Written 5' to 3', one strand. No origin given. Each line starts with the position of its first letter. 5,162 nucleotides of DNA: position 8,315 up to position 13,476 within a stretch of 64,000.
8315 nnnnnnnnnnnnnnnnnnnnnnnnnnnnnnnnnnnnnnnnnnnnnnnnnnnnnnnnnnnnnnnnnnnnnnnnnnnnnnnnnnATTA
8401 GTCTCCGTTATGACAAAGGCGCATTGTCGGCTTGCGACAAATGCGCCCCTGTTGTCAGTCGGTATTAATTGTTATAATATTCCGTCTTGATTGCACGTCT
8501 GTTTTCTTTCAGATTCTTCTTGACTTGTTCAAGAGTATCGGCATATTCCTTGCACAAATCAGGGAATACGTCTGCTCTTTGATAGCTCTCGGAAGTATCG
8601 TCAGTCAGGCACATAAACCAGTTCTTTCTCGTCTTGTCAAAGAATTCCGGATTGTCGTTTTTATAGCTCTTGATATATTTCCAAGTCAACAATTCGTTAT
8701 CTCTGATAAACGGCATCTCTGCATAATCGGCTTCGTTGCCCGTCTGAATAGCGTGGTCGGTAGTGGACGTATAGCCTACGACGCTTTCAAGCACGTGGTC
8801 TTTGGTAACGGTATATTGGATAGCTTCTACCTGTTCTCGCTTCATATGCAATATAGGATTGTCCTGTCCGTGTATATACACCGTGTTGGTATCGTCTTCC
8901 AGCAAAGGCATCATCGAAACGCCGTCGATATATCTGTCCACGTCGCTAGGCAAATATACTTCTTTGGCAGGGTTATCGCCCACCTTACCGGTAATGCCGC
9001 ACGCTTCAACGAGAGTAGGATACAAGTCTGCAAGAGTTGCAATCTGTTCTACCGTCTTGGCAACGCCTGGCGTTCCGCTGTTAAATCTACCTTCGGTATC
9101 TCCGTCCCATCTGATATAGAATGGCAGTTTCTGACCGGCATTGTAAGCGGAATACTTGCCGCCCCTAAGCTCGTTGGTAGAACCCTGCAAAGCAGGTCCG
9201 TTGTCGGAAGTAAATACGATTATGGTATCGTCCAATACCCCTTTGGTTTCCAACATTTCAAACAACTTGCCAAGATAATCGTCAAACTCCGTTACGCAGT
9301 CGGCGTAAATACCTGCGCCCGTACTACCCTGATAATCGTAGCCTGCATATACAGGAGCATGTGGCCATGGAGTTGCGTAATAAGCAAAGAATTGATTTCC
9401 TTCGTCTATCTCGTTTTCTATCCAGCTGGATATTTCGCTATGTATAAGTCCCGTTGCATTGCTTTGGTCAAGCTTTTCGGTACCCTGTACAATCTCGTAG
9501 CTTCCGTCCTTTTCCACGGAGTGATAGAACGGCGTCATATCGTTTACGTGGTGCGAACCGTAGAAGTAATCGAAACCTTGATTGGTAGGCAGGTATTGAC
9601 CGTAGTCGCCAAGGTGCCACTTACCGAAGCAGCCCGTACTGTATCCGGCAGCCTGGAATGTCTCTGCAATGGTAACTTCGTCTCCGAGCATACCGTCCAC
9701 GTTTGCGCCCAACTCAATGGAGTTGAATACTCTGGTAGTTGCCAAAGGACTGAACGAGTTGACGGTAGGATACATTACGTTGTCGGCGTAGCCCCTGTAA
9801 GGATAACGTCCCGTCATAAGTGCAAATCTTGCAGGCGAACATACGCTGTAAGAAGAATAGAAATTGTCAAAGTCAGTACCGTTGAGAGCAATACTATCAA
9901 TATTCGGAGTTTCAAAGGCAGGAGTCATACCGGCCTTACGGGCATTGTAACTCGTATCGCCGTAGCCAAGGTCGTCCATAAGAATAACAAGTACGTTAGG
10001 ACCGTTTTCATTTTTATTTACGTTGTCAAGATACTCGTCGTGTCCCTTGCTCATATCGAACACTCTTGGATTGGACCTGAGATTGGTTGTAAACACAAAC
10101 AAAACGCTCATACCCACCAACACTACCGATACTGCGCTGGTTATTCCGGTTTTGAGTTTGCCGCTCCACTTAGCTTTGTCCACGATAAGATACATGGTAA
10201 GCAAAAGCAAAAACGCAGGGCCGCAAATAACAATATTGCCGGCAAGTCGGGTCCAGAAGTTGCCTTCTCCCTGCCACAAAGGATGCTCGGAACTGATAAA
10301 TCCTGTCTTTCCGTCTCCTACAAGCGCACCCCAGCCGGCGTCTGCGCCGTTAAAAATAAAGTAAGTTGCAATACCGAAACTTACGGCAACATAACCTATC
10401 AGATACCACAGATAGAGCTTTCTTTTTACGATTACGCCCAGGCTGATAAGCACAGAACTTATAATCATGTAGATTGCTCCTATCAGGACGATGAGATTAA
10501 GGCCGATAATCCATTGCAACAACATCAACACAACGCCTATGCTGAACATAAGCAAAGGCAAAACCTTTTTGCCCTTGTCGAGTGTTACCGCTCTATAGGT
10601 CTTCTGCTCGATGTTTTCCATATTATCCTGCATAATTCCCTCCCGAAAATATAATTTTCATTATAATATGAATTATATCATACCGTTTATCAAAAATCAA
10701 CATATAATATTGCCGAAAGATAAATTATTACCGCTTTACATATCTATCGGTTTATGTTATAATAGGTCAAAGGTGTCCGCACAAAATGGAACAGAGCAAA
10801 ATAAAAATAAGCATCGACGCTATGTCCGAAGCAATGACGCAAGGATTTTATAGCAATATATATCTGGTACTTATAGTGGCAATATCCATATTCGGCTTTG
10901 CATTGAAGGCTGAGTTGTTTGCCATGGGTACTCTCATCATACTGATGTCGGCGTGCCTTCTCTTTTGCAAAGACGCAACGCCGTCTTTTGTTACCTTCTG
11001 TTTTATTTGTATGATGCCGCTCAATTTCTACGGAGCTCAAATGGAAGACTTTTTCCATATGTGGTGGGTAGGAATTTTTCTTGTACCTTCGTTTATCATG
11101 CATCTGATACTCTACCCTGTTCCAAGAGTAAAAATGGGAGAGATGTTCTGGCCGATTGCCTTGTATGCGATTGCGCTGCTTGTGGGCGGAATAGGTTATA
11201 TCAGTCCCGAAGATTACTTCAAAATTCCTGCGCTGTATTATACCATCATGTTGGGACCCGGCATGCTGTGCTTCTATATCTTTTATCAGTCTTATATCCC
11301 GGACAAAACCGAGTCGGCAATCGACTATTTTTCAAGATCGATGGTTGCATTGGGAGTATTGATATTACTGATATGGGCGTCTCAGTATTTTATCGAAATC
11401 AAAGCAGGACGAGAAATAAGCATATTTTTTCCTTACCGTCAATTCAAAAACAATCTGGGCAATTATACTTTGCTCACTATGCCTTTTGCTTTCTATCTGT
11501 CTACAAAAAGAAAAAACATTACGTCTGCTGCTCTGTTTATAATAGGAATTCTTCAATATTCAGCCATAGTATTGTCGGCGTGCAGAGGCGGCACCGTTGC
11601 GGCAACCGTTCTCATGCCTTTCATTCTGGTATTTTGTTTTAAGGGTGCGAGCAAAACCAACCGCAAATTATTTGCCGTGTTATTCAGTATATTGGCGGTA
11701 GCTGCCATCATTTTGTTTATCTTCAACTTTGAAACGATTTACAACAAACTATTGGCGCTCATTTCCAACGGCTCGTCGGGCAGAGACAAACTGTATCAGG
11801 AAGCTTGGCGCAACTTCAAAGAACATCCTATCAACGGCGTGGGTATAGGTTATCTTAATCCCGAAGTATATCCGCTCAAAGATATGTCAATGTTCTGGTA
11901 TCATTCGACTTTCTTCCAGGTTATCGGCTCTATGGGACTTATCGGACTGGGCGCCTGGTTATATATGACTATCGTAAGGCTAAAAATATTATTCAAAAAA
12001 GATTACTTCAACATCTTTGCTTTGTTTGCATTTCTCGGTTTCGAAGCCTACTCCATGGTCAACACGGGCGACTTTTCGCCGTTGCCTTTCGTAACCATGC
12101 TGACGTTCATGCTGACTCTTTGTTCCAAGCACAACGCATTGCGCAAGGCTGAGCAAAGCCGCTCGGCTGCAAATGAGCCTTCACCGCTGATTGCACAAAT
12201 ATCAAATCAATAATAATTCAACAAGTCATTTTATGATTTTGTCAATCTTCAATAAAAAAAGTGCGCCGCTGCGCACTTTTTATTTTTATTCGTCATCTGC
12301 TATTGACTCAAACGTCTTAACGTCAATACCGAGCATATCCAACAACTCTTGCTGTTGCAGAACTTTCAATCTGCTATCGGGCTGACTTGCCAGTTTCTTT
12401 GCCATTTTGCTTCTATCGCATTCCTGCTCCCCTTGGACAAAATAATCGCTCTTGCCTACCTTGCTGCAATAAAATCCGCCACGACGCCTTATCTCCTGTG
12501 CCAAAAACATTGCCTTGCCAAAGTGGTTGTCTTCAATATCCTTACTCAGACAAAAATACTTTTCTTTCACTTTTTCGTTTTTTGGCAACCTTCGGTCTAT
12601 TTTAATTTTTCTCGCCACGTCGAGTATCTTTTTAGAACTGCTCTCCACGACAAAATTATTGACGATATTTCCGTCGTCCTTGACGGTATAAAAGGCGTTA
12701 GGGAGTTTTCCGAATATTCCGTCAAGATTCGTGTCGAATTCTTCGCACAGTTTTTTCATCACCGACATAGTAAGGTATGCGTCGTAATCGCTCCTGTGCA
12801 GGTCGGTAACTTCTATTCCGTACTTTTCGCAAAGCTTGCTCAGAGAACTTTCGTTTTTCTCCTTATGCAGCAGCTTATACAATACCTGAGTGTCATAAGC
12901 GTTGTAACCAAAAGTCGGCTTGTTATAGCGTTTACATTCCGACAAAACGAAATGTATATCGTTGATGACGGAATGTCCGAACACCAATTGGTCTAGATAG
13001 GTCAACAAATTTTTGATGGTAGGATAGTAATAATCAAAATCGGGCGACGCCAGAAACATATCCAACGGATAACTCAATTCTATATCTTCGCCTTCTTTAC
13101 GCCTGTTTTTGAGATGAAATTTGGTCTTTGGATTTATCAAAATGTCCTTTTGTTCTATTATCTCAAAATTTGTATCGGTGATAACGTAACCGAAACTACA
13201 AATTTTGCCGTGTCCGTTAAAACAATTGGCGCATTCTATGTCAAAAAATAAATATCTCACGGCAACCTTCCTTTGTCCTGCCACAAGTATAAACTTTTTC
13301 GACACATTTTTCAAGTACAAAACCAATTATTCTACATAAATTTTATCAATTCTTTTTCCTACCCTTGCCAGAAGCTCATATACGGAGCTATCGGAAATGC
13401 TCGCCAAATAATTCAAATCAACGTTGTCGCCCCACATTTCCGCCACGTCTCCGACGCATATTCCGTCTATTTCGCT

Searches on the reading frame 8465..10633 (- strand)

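Call 41: search_protein_families(library=pfam, proteins=[window:8465-10633:-], max_evalue=0.0001)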
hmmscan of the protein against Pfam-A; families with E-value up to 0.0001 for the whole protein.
window:8465-10633:- (722 aa): 2 families
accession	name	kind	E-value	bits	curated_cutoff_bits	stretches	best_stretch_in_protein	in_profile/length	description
PF00884.28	Sulfatase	-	4.5e-50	171.1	25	1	212-547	1-301/301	Sulfatase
PF01663.27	Phosphodiest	-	7e-07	29.6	23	1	241-479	19-220/342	Type I phosphodiesterase / nucleotide pyrophosphatase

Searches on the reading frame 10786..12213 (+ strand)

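Call 41: search_protein_families(library=pfam, proteins=[window:10786-12213:+], max_evalue=0.0001)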
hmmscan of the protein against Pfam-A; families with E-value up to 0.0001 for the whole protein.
window:10786-12213:+ (475 aa): 1 family
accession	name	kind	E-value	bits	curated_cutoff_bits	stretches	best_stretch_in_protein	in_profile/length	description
PF04932.20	Wzy_C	-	1.5e-13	51.2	31.7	1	258-392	7-149/149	O-Antigen ligase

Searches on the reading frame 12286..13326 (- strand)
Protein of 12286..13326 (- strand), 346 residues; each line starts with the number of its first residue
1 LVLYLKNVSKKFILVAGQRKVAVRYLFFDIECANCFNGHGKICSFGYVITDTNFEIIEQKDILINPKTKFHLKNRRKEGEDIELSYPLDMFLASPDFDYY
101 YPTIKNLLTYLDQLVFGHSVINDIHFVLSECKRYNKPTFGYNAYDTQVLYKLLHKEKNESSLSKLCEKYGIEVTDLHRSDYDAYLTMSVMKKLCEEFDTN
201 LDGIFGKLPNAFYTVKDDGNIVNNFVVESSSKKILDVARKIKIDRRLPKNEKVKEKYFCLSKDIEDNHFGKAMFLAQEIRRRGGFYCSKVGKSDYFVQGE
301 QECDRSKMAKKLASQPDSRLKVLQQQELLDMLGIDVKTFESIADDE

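Call 41: search_protein_families(library=pfam, proteins=[window:12286-13326:-], max_evalue=0.0001)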
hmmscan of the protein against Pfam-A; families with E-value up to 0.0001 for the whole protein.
window:12286-13326:- (346 aa): 2 families
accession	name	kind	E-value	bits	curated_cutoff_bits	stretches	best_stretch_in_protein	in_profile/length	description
PF00929.31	RNase_T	-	6.6e-12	46.7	24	1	27-189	2-163/164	Exonuclease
PF21762.3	DEDDh_C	-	1.5e-09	38.7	27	1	116-192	111-187/188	DNA polymerase III subunit epsilon-like, C-terminal domain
